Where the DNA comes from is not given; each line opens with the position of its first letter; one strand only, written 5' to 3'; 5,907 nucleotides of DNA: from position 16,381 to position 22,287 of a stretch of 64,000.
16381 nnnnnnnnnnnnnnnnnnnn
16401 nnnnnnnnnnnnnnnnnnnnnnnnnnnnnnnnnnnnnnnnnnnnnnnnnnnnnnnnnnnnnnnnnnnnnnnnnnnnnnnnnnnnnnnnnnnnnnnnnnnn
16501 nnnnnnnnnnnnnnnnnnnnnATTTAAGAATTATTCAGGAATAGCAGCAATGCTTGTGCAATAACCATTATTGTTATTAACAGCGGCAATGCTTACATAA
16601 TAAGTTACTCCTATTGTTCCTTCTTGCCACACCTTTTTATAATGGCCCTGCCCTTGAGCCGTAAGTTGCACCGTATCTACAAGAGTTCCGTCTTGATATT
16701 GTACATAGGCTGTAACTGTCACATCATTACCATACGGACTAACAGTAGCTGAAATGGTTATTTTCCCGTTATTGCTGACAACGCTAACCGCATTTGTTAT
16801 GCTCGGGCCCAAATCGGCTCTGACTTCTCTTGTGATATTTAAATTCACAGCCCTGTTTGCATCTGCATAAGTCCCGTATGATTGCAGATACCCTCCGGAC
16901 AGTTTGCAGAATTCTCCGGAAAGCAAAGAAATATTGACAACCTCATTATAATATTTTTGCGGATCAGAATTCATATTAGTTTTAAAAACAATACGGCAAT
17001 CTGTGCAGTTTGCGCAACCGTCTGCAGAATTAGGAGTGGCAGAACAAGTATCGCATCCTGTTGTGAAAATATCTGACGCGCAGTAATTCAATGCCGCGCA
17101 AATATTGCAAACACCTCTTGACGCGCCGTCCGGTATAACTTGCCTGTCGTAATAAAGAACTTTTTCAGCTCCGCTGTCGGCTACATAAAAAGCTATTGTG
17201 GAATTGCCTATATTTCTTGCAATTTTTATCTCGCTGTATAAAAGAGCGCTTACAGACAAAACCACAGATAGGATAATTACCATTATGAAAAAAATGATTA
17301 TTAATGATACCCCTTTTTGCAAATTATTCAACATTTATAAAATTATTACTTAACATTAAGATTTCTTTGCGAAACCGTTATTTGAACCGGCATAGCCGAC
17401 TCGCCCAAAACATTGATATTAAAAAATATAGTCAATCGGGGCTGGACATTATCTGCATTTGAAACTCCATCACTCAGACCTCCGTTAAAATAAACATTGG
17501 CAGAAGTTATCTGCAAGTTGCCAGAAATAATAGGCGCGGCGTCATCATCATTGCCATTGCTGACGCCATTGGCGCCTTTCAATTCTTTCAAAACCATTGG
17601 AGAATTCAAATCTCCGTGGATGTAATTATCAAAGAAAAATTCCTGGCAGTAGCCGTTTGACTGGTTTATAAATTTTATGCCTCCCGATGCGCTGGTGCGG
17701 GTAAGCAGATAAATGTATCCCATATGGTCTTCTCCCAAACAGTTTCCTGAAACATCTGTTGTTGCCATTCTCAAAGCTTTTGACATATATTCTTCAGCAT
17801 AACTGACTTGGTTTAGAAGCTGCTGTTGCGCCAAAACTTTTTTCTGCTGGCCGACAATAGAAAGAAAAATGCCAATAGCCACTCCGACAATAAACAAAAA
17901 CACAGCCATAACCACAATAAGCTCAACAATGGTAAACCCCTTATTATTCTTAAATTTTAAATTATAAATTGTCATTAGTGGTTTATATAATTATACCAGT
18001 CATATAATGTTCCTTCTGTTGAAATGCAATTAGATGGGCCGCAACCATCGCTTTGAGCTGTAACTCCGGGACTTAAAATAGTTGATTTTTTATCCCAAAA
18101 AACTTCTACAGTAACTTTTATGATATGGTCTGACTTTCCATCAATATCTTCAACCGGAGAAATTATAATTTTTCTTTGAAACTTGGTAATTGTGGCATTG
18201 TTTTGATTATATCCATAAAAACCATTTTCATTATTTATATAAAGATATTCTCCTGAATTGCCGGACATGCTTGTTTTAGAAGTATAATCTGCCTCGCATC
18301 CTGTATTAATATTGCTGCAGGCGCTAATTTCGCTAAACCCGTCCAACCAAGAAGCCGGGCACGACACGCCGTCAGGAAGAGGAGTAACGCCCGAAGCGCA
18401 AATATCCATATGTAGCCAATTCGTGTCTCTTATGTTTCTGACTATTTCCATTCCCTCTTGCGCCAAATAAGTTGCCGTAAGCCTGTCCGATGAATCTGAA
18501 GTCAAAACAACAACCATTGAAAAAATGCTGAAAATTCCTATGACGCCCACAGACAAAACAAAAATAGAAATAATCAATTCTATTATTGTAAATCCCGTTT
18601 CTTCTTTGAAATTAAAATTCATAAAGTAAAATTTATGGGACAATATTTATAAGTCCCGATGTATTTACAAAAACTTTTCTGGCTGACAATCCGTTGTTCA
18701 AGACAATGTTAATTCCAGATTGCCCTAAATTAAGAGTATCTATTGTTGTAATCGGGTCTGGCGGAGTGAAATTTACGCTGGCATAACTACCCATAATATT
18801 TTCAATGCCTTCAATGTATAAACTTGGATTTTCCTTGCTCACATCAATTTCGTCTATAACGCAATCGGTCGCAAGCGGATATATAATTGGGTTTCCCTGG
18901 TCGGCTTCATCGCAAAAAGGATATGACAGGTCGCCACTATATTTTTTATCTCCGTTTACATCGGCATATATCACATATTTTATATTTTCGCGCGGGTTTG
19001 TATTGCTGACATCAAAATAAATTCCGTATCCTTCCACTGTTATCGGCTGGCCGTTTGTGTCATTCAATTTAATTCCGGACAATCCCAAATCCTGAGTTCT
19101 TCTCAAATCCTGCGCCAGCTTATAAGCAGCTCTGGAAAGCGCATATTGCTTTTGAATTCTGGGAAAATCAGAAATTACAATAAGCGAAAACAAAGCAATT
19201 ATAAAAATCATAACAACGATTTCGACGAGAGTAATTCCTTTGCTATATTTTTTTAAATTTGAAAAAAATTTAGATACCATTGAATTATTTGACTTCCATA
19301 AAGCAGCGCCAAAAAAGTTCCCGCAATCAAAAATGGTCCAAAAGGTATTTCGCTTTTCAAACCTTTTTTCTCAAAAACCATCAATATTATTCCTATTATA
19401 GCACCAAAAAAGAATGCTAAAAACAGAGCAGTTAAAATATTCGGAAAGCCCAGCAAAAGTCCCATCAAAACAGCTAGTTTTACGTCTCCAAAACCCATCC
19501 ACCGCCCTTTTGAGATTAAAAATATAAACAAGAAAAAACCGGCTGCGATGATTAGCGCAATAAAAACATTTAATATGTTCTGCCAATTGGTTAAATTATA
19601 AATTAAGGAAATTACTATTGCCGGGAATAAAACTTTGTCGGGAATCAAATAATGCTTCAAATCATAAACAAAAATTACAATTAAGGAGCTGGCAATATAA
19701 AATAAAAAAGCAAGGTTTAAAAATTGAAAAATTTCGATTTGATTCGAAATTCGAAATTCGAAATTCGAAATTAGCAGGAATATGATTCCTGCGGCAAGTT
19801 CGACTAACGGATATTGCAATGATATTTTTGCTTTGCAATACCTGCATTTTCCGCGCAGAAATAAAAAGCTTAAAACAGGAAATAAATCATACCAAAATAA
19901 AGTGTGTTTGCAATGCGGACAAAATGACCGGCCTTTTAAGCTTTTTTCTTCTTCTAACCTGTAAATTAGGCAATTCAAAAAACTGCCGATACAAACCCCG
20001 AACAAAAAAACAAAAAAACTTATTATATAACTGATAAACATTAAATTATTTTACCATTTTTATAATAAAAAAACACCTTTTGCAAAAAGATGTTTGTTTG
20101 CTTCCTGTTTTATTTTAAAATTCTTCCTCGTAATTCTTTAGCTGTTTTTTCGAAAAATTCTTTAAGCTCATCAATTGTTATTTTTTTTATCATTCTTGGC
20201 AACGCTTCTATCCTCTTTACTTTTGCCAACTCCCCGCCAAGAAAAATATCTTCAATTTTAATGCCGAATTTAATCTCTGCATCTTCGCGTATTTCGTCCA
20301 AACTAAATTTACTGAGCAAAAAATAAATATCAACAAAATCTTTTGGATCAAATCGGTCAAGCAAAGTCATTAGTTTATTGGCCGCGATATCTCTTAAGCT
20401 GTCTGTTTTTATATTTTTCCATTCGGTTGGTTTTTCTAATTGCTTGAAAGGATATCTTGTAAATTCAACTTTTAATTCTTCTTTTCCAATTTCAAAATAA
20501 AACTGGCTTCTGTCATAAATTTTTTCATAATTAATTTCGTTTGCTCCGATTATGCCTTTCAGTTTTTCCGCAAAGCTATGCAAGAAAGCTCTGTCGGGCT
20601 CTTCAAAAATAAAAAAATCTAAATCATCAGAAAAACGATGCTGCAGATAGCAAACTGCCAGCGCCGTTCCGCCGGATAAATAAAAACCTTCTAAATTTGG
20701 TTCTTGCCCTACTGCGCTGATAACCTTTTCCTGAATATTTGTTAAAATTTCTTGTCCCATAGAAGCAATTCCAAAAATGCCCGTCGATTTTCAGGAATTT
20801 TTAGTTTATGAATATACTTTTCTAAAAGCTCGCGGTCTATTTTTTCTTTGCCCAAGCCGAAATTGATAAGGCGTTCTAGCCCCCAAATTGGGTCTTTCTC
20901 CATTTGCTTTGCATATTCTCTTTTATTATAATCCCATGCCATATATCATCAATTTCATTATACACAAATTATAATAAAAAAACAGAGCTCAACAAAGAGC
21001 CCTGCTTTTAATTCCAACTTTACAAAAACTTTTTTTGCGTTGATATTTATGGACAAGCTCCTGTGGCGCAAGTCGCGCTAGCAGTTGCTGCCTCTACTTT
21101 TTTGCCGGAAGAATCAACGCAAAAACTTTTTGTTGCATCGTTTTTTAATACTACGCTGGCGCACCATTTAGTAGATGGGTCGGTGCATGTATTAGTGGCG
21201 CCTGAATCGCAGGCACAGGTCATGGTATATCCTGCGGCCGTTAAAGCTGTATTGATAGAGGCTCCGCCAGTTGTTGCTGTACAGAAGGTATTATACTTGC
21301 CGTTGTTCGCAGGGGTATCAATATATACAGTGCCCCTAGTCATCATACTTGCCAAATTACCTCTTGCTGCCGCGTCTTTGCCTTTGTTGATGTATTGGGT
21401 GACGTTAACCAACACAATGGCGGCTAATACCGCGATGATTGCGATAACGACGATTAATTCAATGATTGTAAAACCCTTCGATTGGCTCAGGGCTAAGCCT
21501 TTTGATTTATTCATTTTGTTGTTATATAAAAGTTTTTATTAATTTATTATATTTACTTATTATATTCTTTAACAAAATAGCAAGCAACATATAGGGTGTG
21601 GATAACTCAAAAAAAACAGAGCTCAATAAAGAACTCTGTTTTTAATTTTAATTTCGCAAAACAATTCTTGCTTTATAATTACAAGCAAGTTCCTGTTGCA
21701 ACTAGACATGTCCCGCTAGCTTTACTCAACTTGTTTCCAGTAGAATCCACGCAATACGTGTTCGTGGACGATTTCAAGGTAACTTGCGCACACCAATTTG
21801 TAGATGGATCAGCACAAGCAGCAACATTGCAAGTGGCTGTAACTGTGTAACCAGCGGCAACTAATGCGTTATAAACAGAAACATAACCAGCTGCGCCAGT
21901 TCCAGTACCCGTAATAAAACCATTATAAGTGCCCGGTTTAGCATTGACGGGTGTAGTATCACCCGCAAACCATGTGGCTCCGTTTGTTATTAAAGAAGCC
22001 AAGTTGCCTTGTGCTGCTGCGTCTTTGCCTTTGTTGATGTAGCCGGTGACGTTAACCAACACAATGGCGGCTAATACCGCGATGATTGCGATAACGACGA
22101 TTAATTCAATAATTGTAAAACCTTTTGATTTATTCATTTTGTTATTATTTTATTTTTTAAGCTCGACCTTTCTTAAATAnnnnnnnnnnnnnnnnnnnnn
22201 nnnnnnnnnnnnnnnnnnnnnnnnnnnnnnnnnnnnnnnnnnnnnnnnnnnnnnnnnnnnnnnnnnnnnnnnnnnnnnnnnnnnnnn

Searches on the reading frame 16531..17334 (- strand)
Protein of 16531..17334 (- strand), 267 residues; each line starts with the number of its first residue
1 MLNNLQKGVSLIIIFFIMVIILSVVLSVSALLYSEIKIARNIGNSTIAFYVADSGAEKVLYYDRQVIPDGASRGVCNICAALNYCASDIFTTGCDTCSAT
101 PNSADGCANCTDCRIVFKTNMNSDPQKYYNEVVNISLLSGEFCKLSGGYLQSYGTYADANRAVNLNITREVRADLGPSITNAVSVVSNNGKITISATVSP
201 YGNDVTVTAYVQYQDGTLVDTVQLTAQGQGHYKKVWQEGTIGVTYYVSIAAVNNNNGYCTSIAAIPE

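Call 14: search_protein_families(library=pfam, proteins=[window:16531-17334:-], max_evalue=0.01)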
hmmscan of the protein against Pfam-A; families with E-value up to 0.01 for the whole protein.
window:16531-17334:- (267 aa): 0 families

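Call 58: search_protein_families(library=ncbifam, proteins=[window:16531-17334:-], max_evalue=0.1)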
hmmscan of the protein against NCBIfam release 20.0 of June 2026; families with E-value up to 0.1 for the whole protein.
window:16531-17334:- (267 aa): 2 families
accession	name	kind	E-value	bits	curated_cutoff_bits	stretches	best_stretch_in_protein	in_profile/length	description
NF051896.1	tapirin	equivalog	2.3e-05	22.9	600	1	4-69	15-80/660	cellulose-binding protein tapirin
NF038186.1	YPDG_rpt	domain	0.038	15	40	1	182-222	52-92/98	YPDG domain-containing protein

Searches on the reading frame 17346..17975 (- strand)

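Call 14: search_protein_families(library=pfam, proteins=[window:17346-17975:-], max_evalue=0.01)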
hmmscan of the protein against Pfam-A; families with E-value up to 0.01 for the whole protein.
window:17346-17975:- (209 aa): 1 family
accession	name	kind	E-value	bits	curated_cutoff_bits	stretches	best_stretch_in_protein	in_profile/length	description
PF07963.17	N_methyl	-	1e-06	28.5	21.2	1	9-33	2-26/27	Prokaryotic N-terminal methylation motif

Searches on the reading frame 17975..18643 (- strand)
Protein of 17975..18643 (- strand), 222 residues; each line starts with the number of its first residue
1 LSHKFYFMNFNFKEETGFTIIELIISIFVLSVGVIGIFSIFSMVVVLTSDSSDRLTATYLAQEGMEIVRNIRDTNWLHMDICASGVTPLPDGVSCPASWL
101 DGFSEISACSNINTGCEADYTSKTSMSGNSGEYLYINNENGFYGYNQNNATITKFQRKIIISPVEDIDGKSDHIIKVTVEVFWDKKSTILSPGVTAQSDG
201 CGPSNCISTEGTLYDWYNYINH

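Call 14: search_protein_families(library=pfam, proteins=[window:17975-18643:-], max_evalue=0.01)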
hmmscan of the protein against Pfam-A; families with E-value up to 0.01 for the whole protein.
window:17975-18643:- (222 aa): 1 family
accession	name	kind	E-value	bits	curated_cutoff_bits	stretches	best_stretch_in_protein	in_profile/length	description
PF07963.17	N_methyl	-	0.0033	17.4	21.2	1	16-38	5-27/27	Prokaryotic N-terminal methylation motif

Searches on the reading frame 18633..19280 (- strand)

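Call 14: search_protein_families(library=pfam, proteins=[window:18633-19280:-], max_evalue=0.01)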
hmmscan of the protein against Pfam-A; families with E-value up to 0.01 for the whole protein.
window:18633-19280:- (215 aa): 1 family
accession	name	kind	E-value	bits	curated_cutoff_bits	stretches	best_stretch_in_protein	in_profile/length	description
PF07963.17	N_methyl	-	0.0055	16.7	21.2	1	11-35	2-26/27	Prokaryotic N-terminal methylation motif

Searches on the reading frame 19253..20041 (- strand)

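Call 14: search_protein_families(library=pfam, proteins=[window:19253-20041:-], max_evalue=0.01)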
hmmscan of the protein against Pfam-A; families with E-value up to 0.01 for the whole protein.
window:19253-20041:- (262 aa): 2 families
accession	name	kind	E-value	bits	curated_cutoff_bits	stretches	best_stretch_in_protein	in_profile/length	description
PF06750.18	A24_N_bact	-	5.5e-32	110.1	23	1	13-91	1-80/84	Bacterial Peptidase A24 N-terminal domain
PF01478.23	Peptidase_A24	-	2.5e-19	70.1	26.5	1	115-218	2-104/104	Type IV leader peptidase family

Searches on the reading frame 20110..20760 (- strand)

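Call 14: search_protein_families(library=pfam, proteins=[window:20110-20760:-], max_evalue=0.01)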
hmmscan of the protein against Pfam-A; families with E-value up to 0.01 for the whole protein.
window:20110-20760:- (216 aa): 2 families
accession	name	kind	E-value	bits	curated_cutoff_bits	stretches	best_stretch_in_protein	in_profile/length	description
PF08843.17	AbiEii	-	5.1e-20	72.8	22.5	1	22-193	11-210/238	Nucleotidyl transferase AbiEii toxin, Type IV TA system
PF09970.15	DUF2204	-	0.0063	16.6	20.3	0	25-100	18-90/181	Nucleotidyl transferase of unknown function (DUF2204)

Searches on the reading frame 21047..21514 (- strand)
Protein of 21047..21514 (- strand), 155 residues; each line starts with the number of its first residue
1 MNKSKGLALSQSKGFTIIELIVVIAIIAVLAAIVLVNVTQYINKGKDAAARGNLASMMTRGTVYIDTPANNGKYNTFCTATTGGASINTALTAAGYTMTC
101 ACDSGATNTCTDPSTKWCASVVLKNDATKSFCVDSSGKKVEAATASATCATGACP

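Call 11: search_protein_families(library=pfam, proteins=[window:21047-21514:-], max_evalue=0.01)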
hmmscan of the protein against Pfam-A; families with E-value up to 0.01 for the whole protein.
window:21047-21514:- (155 aa): 1 family
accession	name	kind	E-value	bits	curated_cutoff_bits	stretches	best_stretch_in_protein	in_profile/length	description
PF07963.17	N_methyl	-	6.6e-07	29.1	21.2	1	11-35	3-27/27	Prokaryotic N-terminal methylation motif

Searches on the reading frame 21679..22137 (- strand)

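Call 11: search_protein_families(library=pfam, proteins=[window:21679-22137:-], max_evalue=0.01)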
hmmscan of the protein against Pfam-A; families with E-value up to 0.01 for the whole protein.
window:21679-22137:- (152 aa): 2 families
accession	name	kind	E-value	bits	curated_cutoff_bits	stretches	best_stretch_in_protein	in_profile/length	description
PF07963.17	N_methyl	-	5.1e-09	35.8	21.2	1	1-27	1-27/27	Prokaryotic N-terminal methylation motif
PF14340.12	DUF4395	-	0.0076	17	24.5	0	9-116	14-119/130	Domain of unknown function (DUF4395)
